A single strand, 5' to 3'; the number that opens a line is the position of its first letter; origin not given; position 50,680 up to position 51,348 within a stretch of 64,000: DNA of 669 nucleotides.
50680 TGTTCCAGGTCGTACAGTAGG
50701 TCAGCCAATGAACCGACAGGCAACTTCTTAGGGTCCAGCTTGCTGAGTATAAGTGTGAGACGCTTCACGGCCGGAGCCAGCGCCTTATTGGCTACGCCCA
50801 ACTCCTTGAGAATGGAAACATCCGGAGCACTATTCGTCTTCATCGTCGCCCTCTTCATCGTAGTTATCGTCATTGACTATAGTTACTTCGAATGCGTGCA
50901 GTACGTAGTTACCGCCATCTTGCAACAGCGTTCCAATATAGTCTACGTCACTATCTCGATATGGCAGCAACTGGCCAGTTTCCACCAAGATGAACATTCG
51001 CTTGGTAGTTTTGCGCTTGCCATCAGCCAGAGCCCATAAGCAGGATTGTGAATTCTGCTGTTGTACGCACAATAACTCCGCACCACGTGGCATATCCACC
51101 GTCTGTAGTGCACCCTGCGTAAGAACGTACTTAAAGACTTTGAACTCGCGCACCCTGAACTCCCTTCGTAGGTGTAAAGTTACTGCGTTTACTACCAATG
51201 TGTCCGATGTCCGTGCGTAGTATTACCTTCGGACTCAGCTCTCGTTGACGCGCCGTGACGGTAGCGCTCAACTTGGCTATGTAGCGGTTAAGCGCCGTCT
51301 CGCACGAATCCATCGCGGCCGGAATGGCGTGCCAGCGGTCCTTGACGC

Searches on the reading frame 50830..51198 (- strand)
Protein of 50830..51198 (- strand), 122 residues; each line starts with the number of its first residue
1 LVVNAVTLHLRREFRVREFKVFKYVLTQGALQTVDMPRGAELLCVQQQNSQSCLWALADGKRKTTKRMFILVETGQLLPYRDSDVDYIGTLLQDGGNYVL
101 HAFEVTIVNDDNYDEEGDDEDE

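Call 69: search_protein_families(library=pfam, proteins=[window:50830-51198:-], max_evalue=0.01)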
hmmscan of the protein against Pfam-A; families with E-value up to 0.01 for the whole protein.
window:50830-51198:- (122 aa): 1 family
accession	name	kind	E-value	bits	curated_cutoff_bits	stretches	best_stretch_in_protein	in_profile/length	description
PF24043.1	DUF7352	-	1.7e-17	63.9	27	1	20-106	4-90/97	Domain of unknown function (DUF7352)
